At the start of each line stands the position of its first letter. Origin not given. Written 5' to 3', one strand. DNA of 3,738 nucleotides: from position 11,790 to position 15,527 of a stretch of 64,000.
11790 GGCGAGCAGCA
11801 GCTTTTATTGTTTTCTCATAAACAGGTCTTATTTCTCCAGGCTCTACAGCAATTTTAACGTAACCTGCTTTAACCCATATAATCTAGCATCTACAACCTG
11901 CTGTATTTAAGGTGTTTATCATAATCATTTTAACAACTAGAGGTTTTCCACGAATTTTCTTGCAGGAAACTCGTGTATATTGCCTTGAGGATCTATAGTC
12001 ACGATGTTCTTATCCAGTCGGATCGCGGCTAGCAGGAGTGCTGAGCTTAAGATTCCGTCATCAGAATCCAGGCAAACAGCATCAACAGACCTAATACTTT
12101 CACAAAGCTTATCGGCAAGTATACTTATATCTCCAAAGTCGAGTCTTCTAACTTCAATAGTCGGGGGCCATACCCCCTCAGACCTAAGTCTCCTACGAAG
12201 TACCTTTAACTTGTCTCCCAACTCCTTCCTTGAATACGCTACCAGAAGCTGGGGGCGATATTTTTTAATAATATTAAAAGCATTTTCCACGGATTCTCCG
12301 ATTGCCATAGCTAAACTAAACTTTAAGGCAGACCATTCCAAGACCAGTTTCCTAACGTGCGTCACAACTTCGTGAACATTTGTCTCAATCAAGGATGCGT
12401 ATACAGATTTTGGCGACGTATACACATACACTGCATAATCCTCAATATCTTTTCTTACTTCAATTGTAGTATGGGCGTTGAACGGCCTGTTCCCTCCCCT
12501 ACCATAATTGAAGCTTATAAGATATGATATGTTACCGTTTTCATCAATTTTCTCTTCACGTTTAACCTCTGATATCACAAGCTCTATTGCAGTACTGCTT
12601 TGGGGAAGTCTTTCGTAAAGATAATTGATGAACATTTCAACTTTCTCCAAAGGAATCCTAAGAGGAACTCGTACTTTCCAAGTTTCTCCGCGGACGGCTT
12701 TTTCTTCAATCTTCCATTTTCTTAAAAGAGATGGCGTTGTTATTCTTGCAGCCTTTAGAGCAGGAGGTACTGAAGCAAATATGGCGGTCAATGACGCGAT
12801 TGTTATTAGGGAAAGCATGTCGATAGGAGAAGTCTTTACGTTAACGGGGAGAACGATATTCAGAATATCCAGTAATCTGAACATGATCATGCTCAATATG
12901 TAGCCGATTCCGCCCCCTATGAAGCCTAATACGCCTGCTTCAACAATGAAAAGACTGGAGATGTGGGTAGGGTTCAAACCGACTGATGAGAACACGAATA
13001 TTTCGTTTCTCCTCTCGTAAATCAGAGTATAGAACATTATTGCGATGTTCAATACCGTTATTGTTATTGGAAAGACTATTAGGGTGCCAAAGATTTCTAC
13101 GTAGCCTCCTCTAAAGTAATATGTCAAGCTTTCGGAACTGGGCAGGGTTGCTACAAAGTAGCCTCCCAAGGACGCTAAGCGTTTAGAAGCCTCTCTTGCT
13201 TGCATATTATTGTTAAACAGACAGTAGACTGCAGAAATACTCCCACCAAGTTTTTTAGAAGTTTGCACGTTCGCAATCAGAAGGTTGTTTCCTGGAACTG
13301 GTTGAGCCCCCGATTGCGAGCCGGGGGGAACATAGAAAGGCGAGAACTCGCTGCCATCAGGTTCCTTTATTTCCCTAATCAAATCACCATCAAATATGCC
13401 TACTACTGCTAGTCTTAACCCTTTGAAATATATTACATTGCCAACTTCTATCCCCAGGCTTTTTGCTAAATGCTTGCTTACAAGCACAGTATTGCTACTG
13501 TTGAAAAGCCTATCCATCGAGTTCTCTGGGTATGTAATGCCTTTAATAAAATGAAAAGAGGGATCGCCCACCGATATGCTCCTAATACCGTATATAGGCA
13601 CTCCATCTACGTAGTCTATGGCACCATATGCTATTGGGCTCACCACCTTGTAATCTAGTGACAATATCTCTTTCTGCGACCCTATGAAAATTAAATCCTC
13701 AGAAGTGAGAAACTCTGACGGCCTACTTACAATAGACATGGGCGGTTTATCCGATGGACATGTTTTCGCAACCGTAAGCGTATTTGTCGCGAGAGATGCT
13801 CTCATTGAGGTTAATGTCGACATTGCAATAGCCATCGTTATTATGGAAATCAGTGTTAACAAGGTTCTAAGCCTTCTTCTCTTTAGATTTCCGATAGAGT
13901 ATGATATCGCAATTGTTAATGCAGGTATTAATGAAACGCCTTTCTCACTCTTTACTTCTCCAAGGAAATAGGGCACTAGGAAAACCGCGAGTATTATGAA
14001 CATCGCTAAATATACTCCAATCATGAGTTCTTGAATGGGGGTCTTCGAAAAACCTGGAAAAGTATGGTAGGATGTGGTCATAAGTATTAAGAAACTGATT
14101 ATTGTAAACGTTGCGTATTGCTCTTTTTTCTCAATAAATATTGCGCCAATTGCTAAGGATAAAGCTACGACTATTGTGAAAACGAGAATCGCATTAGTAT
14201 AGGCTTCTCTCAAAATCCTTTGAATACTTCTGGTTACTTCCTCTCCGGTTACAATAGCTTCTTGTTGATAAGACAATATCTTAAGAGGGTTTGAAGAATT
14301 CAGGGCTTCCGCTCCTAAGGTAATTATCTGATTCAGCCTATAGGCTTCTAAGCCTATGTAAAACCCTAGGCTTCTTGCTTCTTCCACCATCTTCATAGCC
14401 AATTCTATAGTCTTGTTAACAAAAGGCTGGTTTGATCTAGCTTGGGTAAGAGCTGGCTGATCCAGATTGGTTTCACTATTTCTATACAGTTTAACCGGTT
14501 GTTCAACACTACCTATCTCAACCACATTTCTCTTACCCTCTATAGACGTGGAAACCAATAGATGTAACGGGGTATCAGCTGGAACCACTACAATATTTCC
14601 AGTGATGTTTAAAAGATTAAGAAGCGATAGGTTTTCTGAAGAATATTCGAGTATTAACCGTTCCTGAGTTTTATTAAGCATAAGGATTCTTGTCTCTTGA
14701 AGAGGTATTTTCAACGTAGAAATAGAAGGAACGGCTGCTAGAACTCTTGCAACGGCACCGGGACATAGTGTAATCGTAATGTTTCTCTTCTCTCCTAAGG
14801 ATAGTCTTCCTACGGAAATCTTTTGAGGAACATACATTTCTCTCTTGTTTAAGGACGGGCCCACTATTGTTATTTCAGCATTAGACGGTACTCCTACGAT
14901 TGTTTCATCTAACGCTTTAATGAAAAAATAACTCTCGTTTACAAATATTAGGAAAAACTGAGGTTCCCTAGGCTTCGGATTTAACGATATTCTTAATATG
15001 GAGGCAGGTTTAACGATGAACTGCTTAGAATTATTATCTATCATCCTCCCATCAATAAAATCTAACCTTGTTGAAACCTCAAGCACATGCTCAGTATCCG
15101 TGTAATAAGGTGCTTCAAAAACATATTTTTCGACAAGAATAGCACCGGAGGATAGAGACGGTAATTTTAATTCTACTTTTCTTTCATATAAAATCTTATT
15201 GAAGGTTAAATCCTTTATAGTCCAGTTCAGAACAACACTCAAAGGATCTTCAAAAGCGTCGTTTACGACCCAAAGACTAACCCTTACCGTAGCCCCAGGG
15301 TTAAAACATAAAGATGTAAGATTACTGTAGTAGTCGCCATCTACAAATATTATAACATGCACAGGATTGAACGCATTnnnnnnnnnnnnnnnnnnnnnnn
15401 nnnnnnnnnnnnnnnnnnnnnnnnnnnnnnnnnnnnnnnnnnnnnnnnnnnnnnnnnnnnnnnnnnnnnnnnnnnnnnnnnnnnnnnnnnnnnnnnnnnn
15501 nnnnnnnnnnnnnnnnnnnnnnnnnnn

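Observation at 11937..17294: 1785-aa fusion of a GH2-like ectodomain to an FtsX/MacB-type permease module, with no ABC ATPase partner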

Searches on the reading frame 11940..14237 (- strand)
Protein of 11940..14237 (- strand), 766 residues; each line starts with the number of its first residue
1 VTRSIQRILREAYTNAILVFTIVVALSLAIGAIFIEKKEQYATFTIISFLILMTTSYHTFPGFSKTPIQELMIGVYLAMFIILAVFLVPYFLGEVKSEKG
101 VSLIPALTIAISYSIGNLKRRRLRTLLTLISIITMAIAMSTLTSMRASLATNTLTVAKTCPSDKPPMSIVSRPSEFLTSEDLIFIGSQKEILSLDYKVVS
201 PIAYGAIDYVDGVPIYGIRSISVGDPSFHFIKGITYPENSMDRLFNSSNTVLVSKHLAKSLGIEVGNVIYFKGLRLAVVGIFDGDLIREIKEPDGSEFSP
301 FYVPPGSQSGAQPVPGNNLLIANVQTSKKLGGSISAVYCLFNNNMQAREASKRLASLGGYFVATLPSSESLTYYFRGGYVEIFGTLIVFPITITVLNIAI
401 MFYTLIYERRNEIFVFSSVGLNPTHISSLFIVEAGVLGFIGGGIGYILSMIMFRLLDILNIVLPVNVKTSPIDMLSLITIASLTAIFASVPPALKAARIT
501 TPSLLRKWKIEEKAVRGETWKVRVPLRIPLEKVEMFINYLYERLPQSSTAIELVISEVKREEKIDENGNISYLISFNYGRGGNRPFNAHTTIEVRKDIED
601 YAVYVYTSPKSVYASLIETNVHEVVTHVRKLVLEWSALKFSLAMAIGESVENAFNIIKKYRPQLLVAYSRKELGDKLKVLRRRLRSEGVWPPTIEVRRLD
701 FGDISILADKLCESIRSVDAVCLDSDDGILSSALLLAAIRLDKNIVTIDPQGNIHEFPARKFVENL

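Call 30: find_homologous_proteins(query=window:11940-14237:-, max_evalue=0.001)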
Query window:11940-14237:- (766 aa): 12 proteins with E <= 0.001 among 8000 candidates.
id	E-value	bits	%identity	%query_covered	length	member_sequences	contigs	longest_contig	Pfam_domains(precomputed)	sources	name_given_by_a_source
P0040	8.9e-286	968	56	100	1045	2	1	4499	PF02687.28,PF12704.15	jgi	-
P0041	1.2e-285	968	59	94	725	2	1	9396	PF02687.28,PF12704.15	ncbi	ncbi:MAG: ABC transporter permease, partial [Thermoproteota archaeon]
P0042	1.4e-272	925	54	100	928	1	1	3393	PF02687.28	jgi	jgi:ABC-type antimicrobial peptide transport system permease subunit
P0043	3.0e-68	249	31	90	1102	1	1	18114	PF02687.28,PF12704.15,PF13620.13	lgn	-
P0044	1.8e-63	233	28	92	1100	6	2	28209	PF02687.28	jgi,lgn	-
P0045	6.0e-53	199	29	51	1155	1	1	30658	PF02687.28,PF16396.13,PF12704.15,PF13810.13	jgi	-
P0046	5.2e-44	169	26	85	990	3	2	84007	PF02687.28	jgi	-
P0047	1.8e-29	121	25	83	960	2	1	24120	PF02687.28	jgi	jgi:ABC-type lipoprotein release transport system permease subunit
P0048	1.0e-22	99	24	68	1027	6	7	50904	PF02687.28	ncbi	ncbi:MAG: FtsX-like permease family protein [Candidatus Bathyarchaeia archaeon]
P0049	6.4e-5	40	22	52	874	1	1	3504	PF02687.28,PF12704.15,PF01568.28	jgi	jgi:putative ABC transport system permease protein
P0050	9.3e-5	39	29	17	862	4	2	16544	PF02687.28,PF12704.15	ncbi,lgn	-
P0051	4.6e-4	37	26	17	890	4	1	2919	PF02687.28,PF12704.15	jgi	jgi:predicted permease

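Call 31: find_encoding_contigs(protein=P0043, flank=7000, max_places=1)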
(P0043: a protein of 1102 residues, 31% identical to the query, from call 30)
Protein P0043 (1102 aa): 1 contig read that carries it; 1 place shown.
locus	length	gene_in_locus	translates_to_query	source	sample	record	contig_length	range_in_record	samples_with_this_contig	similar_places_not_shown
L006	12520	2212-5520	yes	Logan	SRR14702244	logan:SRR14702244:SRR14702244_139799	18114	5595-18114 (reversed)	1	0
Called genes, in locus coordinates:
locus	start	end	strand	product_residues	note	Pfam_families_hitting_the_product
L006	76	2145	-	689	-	PF03747:ADP_ribosyl_GH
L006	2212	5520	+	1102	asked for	PF13620:CarboxypepD_reg, PF12704:MacB_PCD, PF02687:FtsX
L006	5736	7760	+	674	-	PF20581:DUF6785, PF20580:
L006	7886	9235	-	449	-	PF03747:ADP_ribosyl_GH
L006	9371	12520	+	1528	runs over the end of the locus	PF02687:FtsX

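Call 32: find_encoding_contigs(protein=P0045, flank=7000, max_places=1)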
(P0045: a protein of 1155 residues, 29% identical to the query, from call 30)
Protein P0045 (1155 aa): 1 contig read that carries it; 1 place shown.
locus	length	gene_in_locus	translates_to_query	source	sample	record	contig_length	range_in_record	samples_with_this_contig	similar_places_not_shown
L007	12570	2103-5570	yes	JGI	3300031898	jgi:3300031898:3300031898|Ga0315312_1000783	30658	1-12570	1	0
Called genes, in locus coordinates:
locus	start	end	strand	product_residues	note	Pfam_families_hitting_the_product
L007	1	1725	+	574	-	?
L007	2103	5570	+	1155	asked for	PF16396:DUF5005, PF13810:DUF4185 (weak), PF12704:MacB_PCD (weak), PF02687:FtsX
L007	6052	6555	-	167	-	-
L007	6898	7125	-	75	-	-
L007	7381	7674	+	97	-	PF02163:Peptidase_M50 (faint)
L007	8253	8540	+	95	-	PF11746:DUF3303 (weak)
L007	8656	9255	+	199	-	PF06966:DUF1295 (faint), PF04191:PEMT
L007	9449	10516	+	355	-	PF00589:Phage_integrase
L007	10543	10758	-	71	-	-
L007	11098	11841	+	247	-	PF20247:DUF6602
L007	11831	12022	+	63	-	-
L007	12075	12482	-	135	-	-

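Call 33: find_encoding_contigs(protein=P0046, flank=7000, max_places=1)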
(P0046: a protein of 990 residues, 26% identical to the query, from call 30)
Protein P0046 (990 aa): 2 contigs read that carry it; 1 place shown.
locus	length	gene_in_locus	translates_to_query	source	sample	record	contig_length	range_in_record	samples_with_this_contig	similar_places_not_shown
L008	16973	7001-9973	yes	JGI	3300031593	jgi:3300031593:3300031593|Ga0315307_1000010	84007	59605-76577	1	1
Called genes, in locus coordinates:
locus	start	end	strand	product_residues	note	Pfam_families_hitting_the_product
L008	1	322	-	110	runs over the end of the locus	-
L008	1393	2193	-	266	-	PF01061:ABC2_membrane, PF12698:ABC2_membrane_3 (weak)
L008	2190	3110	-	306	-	PF00005:ABC_tran, PF13175:AAA_15 (faint), PF13304:AAA_21, PF27102:NodI_C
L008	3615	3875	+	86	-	-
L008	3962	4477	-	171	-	-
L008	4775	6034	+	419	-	PF04389:Peptidase_M28, PF01546:Peptidase_M20 (weak)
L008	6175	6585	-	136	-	PF01850:PIN (weak)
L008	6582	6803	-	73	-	-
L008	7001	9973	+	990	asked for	PF02687:FtsX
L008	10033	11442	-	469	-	-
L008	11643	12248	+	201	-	PF13240:Zn_Ribbon_1, PF24463:DUF7577 (weak)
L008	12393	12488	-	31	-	-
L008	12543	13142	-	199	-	-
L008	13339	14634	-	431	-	PF02040:ArsB (faint), PF03600:CitMHS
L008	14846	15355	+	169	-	PF05402:PqqD, PF13240:Zn_Ribbon_1 (weak)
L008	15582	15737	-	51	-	-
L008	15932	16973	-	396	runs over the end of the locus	PF12832:MFS_1_like (weak), PF13347:MFS_2 (weak), PF07690:MFS_1, PF00083:Sugar_tr, PF05977:MFS_3, PF12832:MFS_1_like, PF07690:MFS_1, PF00083:Sugar_tr, +2 more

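Call 34: find_encoding_contigs(protein=P0048, flank=7000, max_places=1)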
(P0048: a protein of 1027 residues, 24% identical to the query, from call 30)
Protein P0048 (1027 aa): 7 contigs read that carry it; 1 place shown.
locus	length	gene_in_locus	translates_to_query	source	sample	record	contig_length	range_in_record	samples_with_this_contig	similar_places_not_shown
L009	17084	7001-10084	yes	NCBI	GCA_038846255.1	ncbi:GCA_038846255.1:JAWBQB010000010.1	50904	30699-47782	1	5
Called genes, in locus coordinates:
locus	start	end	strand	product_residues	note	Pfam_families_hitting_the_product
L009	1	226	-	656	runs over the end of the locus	PF05833:NFACT_N, PF05670:NFACT-R_1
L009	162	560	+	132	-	-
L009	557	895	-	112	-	-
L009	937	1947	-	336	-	PF11731:Cdd1 (weak), PF14520:HHH_5, PF21999:IMS_HHH_1 (weak), PF00154:RecA_N, PF13481:AAA_25 (weak), PF06745:ATPase, PF08423:Rad51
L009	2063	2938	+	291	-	PF05681:Fumerase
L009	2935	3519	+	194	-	PF05683:Fumerase_C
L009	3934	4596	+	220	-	PF02607:B12-binding_2, PF02310:B12-binding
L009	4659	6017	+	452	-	PF02878:PGM_PMM_I, PF02879:PGM_PMM_II, PF02880:PGM_PMM_III, PF00408:PGM_PMM_IV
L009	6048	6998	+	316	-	PF00089:Trypsin, PF13365:Trypsin_2, PF00595:PDZ, PF13180:PDZ_2, PF17820:PDZ_6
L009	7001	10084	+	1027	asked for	PF02687:FtsX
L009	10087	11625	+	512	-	PF02366:PMT, PF13231:PMT_2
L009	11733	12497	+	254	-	PF01261:AP_endonuc_2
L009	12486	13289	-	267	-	PF01261:AP_endonuc_2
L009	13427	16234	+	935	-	PF00270:DEAD, PF04851:ResIII (weak), PF00271:Helicase_C, PF19306:WHD_Lhr (weak), PF08494:DEAD_assoc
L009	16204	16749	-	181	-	PF03266:NTPase_1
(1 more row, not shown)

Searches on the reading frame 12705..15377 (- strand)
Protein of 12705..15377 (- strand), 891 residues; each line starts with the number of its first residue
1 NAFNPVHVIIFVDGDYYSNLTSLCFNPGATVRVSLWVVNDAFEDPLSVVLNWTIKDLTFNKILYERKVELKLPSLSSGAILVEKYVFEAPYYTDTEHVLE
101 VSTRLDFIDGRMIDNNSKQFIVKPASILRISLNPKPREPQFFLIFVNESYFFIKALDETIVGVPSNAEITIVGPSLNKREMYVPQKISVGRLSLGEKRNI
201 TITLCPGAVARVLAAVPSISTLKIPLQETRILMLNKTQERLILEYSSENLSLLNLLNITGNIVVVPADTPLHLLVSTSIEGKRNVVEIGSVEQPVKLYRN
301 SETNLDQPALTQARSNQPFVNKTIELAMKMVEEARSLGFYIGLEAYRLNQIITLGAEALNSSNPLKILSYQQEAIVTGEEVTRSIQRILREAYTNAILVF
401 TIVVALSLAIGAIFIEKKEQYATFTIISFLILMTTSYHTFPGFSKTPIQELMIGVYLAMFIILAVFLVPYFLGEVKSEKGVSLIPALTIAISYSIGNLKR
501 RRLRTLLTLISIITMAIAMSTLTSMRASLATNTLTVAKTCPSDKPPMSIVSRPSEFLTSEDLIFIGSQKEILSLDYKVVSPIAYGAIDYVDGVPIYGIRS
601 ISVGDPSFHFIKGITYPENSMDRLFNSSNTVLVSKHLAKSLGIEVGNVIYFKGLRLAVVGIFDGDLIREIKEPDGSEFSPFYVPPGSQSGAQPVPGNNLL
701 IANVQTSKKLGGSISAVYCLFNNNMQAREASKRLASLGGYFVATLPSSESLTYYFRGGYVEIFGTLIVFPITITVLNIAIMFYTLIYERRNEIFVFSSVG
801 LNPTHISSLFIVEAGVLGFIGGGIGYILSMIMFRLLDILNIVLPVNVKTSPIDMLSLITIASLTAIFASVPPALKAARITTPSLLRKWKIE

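Call 86: predict_structure(alignment_id=A3)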
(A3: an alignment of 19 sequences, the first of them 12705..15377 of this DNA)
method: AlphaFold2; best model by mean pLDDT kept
length: 891 residues; sequences in the alignment: 19
mean_pLDDT: 84.7   pTM: 0.69
mean pLDDT of the five models: 84.7, 83.5, 82.2, 80.5, 79.2
residues with pLDDT >= 90: 311; 70-90: 507; 50-70: 58; < 50: 15
segments of 3 or more residues with pLDDT < 50: 474-479, 884-886, 888-891
pLDDT, mean of each block of 10 residues (from residue 1): 74 81 84 89 85 92 91 84 86 87 91 91 90 93 91 91 88 91 93 89 93 82 86 78 88 86 91 90 89 92 91 88 92 84 86 86 86 87 84 74 85 79 84 85 73 74 66 49 63 78 85 86 64 85 89 89 87 92 91 93 91 92 92 94 84 90 92 89 84 94 94 94 92 90 92 82 66 84 79 72 77 88 88 82 73 83 87 78 50 44
secondary structure, 60 per line:
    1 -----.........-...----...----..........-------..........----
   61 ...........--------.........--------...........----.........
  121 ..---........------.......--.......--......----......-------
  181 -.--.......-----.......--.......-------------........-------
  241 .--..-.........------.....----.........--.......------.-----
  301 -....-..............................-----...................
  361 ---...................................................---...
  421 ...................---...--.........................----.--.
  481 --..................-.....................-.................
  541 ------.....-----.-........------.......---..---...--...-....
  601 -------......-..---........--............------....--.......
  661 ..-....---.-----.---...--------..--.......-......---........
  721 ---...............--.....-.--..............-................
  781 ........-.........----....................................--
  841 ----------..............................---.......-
elements in order (helices of 4 or more, strands of 3 or more residues): E6-14 E16-18 E23-25 E30-39 E47-56 E61-71 E80-88 E97-107 E112-122 E126-133 E140-146 E149-155 E158-163 E168-173 E185-191 E197-203 E206-212 E226-233 H247-255 E262-266 E271-279 E282-288 E302-305 H307-336 H342-360 H364-414 H418-439 H448-472 H483-500 H502-522 E524-540 E547-551 H559-566 E573-579 E588-590 E593-595 E597-600 H608-613 H620-626 E630-634 H635-641 E648-651 E654-662 H664-667 E681-683 E699-702 H704-709 E713-720 H724-738 E741-745 E750-763 H765-788 H790-798 H803-838 H851-880 H884-890
